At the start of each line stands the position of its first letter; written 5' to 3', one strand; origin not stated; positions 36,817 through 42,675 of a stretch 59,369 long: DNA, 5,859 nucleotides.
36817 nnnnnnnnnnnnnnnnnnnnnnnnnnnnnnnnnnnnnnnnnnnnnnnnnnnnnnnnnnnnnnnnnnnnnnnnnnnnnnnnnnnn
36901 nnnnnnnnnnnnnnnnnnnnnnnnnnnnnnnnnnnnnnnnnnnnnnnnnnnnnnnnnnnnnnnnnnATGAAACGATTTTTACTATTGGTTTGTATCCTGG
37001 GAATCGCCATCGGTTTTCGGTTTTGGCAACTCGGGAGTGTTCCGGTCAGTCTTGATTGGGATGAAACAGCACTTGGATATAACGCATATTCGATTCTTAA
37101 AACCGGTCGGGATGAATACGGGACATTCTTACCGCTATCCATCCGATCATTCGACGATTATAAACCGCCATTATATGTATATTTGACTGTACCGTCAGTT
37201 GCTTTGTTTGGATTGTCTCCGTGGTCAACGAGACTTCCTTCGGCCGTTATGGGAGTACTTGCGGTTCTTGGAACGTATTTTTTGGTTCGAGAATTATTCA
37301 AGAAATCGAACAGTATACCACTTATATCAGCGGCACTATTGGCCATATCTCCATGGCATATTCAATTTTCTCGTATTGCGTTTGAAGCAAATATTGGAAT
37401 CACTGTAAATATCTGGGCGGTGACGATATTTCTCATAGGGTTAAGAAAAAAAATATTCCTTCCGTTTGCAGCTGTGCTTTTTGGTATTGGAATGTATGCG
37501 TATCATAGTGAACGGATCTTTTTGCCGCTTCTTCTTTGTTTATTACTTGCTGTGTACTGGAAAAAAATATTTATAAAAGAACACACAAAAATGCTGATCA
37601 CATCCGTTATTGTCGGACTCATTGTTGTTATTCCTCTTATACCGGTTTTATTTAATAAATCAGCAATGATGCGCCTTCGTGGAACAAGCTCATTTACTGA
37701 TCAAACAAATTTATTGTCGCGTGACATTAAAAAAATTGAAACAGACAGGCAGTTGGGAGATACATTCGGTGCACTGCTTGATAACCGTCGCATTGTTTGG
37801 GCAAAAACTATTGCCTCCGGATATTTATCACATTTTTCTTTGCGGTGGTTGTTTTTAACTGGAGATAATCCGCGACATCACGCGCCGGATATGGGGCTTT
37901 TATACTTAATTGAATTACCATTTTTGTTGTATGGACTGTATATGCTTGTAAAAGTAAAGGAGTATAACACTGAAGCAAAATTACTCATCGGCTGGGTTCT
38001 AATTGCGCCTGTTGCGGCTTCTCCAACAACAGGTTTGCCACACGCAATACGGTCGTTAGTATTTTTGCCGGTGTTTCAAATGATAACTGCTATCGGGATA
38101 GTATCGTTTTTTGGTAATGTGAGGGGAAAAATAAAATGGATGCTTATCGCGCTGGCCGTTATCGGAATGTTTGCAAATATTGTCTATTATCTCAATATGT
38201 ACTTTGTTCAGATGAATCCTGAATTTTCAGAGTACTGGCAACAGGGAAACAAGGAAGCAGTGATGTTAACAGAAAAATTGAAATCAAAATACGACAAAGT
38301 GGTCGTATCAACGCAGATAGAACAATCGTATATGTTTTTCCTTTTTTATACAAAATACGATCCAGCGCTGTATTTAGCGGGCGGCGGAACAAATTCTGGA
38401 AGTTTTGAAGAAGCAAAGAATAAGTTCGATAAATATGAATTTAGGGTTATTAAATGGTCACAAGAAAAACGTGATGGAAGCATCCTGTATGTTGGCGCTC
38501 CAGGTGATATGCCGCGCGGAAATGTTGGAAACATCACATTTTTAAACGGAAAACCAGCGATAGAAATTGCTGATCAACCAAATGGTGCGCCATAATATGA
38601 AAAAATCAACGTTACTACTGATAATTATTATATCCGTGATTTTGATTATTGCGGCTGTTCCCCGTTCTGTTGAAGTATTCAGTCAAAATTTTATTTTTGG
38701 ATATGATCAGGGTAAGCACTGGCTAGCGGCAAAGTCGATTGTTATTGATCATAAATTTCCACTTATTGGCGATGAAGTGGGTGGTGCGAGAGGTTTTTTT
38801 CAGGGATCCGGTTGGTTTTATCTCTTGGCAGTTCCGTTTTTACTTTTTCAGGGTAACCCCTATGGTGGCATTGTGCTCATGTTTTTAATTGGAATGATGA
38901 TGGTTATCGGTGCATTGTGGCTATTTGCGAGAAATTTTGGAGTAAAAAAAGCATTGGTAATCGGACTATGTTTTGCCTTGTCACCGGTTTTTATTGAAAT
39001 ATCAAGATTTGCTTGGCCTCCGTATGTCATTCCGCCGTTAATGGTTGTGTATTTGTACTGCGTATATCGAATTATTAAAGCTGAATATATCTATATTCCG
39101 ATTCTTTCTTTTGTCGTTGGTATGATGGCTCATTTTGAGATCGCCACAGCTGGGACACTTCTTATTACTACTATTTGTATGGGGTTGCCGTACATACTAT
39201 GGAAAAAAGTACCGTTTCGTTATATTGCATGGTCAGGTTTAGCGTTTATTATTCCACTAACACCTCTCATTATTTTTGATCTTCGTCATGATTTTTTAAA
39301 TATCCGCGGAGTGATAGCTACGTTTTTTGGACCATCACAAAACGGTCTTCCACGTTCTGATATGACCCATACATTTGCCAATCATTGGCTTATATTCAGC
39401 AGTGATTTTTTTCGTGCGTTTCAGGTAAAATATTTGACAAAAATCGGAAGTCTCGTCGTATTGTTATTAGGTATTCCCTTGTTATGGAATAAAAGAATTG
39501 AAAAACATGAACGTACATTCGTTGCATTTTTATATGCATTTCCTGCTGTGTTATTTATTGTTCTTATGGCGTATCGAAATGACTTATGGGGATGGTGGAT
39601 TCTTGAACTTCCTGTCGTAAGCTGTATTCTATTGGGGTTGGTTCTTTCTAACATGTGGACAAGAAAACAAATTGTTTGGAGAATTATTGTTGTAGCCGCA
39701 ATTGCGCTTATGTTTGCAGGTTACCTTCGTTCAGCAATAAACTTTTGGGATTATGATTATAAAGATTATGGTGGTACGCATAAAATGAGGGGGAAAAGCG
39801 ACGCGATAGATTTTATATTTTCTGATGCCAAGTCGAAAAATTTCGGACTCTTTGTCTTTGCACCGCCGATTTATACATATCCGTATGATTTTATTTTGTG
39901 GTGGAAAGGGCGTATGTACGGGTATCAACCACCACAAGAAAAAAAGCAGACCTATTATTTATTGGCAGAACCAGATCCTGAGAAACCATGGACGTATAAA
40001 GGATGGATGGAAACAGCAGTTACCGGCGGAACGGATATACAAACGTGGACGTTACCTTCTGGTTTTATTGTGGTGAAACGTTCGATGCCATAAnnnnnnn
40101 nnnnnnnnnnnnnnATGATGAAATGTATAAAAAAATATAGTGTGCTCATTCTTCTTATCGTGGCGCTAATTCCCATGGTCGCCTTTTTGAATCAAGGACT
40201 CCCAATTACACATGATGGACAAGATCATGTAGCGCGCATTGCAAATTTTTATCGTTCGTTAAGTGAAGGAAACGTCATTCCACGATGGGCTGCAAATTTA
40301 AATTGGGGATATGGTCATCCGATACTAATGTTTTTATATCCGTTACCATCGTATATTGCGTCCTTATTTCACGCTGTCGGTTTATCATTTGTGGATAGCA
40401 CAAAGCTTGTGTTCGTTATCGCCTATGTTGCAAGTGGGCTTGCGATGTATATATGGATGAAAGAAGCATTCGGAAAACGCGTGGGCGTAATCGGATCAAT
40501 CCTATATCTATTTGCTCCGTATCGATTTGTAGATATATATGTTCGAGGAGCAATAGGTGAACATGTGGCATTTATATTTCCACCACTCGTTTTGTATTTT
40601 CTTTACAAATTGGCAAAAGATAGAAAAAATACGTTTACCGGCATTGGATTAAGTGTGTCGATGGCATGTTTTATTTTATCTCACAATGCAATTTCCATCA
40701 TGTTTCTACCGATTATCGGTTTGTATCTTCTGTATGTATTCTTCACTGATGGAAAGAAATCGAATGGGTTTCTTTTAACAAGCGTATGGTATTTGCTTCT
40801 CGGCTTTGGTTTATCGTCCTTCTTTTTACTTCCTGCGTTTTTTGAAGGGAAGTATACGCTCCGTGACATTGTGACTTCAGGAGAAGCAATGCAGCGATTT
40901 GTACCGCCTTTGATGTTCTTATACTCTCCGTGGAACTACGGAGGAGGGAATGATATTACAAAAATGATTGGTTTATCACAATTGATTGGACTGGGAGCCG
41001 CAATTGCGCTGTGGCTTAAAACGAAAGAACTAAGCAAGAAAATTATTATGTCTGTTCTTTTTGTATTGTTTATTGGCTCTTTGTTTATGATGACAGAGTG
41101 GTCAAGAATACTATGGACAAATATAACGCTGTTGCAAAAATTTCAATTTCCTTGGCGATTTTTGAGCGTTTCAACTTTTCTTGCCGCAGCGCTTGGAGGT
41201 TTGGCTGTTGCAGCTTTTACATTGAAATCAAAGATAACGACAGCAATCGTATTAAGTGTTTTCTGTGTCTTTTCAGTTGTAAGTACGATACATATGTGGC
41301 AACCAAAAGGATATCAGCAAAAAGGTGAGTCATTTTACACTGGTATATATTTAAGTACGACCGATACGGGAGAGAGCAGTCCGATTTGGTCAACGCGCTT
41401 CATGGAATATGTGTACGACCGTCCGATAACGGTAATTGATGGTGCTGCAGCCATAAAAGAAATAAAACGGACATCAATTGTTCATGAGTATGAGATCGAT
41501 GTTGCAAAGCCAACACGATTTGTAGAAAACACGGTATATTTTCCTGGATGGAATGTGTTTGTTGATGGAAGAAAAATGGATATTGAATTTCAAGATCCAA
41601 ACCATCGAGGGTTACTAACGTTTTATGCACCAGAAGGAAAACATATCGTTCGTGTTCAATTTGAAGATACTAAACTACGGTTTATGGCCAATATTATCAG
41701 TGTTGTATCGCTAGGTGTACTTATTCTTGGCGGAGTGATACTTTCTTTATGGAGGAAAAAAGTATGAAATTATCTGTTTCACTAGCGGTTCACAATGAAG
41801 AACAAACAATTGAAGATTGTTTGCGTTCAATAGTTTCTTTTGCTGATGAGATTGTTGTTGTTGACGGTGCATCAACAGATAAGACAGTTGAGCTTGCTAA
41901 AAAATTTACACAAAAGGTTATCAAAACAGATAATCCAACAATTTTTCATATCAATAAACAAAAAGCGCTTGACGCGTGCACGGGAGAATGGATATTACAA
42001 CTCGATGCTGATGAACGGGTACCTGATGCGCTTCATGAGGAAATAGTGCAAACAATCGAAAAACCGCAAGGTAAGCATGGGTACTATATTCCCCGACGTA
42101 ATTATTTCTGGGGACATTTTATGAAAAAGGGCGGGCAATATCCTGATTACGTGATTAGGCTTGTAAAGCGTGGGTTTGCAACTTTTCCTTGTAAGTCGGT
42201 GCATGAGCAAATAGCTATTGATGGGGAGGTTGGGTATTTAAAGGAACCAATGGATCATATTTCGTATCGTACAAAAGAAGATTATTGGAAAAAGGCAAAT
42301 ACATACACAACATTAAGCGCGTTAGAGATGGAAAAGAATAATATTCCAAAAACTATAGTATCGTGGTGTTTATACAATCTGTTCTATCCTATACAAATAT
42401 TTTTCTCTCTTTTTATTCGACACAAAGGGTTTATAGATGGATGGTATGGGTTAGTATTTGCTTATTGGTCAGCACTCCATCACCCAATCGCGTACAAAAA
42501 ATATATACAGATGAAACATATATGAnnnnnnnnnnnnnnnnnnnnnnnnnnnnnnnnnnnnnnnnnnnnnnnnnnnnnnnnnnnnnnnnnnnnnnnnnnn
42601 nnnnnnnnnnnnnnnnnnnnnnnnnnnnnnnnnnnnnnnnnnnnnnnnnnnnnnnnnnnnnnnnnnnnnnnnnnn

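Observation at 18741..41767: Thirteen consecutive GT-C-type membrane genes with no cytoplasmic enzyme between them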

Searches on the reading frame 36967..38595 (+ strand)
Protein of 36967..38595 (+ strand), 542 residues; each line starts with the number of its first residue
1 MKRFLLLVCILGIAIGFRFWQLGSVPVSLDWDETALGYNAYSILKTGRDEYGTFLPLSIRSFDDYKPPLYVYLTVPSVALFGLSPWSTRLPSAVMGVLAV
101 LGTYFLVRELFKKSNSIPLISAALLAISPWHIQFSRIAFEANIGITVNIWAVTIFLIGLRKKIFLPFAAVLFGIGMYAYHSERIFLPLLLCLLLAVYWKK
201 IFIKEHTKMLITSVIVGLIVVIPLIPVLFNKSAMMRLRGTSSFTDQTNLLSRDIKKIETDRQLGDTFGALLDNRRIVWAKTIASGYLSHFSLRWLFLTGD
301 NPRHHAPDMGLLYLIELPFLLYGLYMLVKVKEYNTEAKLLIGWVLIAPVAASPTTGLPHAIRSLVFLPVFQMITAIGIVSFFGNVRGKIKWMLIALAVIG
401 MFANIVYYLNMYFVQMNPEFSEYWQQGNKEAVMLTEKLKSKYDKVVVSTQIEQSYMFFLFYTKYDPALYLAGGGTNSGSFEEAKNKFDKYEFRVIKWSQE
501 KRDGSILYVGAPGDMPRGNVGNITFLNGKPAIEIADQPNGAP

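Call 4: search_protein_families(library=pfam, proteins=[window:36967-38595:+], max_evalue=0.01)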
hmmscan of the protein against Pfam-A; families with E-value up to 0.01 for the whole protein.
window:36967-38595:+ (542 aa): 1 family
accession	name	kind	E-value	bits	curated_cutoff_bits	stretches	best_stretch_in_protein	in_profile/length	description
PF13231.12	PMT_2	-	4e-14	53.6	26.1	1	66-224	2-157/160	Dolichyl-phosphate-mannose-protein mannosyltransferase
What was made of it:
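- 36967..38595 (+): PMT_2 GT-C, family A. PMT_2 53.6 bits (call 4).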

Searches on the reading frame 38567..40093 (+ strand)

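Call 4: search_protein_families(library=pfam, proteins=[window:38567-40093:+], max_evalue=0.01)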
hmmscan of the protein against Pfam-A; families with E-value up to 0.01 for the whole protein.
window:38567-40093:+ (508 aa): 1 family
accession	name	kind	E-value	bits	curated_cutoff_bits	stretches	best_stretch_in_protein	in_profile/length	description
PF13231.12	PMT_2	-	0.002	18.8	26.1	1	84-219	7-144/160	Dolichyl-phosphate-mannose-protein mannosyltransferase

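Call 43: search_protein_families(library=pfam, proteins=[window:38567-40093:+], max_evalue=5)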
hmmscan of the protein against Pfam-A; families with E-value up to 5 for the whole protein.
window:38567-40093:+ (508 aa): 1 family
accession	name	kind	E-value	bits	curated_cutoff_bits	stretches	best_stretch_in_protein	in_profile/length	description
PF13231.12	PMT_2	-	0.002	18.8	26.1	1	84-219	7-144/160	Dolichyl-phosphate-mannose-protein mannosyltransferase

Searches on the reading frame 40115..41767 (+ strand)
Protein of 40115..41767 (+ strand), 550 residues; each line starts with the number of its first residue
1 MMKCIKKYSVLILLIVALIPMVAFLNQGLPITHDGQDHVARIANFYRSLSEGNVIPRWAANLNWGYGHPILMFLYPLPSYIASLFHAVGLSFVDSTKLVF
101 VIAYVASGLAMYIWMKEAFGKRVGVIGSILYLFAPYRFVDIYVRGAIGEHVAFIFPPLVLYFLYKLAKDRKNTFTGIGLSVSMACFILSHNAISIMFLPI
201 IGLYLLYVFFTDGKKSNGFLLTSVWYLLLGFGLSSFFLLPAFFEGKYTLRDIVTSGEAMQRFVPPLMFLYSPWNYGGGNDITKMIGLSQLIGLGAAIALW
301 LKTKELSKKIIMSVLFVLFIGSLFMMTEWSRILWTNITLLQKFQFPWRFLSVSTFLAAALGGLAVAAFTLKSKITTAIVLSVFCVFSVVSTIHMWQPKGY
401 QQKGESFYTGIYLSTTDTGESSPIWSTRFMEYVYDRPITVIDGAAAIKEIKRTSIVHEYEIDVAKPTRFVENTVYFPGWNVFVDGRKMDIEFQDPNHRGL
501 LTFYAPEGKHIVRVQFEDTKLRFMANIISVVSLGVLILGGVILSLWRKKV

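Call 4: search_protein_families(library=pfam, proteins=[window:40115-41767:+], max_evalue=0.01)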
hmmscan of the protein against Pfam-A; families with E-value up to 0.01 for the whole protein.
window:40115-41767:+ (550 aa): 3 families
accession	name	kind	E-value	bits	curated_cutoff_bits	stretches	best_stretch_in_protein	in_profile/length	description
PF10131.15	PTPS_related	-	3.8e-16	59.1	26.4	1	75-403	4-315/621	6-pyruvoyl-tetrahydropterin synthase related domain; membrane protein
PF09586.16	YfhO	-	2.1e-08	33.5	28.5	1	89-390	85-383/835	Bacterial membrane protein YfhO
PF13231.12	PMT_2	-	2.4e-06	28.3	26.1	1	76-228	4-146/160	Dolichyl-phosphate-mannose-protein mannosyltransferase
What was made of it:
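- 40115..41767 (+): PTPS_related GT-C, family C. Last gene of the run. PTPS_related 59.1, YfhO 33.5 and PMT_2 28.3 bits, all above their cut-offs (call 4).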

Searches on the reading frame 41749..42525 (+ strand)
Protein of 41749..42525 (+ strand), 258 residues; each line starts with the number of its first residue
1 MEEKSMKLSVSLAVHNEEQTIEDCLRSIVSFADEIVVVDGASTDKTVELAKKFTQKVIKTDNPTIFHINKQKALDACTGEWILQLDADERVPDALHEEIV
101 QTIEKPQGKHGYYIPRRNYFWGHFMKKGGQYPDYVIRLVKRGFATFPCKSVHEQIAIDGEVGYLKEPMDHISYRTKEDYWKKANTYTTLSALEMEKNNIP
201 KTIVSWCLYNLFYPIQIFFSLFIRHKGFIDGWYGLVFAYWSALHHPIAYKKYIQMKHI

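Call 6: search_protein_families(library=pfam, proteins=[window:41749-42525:+], max_evalue=0.01)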
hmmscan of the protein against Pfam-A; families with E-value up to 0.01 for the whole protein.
window:41749-42525:+ (258 aa): 3 families
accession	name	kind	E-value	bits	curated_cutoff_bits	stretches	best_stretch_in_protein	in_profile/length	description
PF00535.33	Glycos_transf_2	-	5e-20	72.5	23.3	1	9-107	1-108/168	Glycosyl transferase family 2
PF13704.12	Glyco_tranf_2_4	-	3e-05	24.9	27.5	1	15-89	1-82/98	Glycosyl transferase family 2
PF10111.15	Glyco_tranf_2_2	-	0.0037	17.2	27.3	1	12-91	4-94/276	Glycosyltransferase like family 2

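Call 42: search_protein_families(library=ncbifam, proteins=[window:41749-42525:+], max_evalue=0.00001)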
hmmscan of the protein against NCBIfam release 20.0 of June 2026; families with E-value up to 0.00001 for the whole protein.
window:41749-42525:+ (258 aa): 6 families
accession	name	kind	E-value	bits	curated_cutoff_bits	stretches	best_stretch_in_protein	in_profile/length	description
TIGR04283.1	glyco_like_mftF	equivalog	1.9e-13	50.5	182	1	8-113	1-107/221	TIGR04283 family arsenosugar biosynthesis glycosyltransferase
TIGR04195.1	S_glycosyl_SunS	equivalog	1.2e-10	40.9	350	1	10-91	61-144/421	SunS family peptide S-glycosyltransferase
NF007482.0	PRK10073.1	equivalog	5.6e-09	35.4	423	1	1-102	1-109/334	glycosyltransferase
NF010496.0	PRK13915.1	equivalog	3.6e-08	32.9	262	1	4-88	29-126/307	glucosyl-3-phosphoglycerate synthase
NF053739.1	GlytfEpsEBac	equivalog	2.9e-06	26.5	450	1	7-90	2-94/265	glycosyltransferase EpsE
NF041391.1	DPhHxTase_Halo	equivalog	2.9e-06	26.4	375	1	14-101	3-91/213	dolichyl-phosphate hexose transferase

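Call 71: search_solved_structures(query=window:41749-42525:+, max_evalue=0.001)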
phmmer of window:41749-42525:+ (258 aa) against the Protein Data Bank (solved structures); distinct sequences matched with E-value up to 0.001: 5.
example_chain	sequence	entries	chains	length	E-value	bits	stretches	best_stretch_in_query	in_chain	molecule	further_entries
22ao_A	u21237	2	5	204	5e-17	65.5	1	8-160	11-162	GmaR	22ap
7msk_A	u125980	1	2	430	1.5e-07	34.5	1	9-95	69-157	Glyco_trans_2-like domain-containing protein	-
7msp_A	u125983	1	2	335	2.3e-07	33.9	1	8-89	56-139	SPbeta prophage-derived glycosyltransferase SunS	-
7msn_A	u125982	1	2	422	3.3e-07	33.3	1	8-89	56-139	SPbeta prophage-derived glycosyltransferase SunS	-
6p61_A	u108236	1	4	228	0.00075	22.4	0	4-92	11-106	Glycosyltransferase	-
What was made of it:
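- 41749..43058 (+): Right border of the run: a GT2 (41749-42525) and a secreted DUF5667 protein (42363-43058, true start probably near 42516). The best solved relative of the GT2 is GmaR, E 5e-17 (call 71).
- The border GT2 41749 is closest to the protein and peptide glycosyltransferases GmaR and SunS (call 71).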
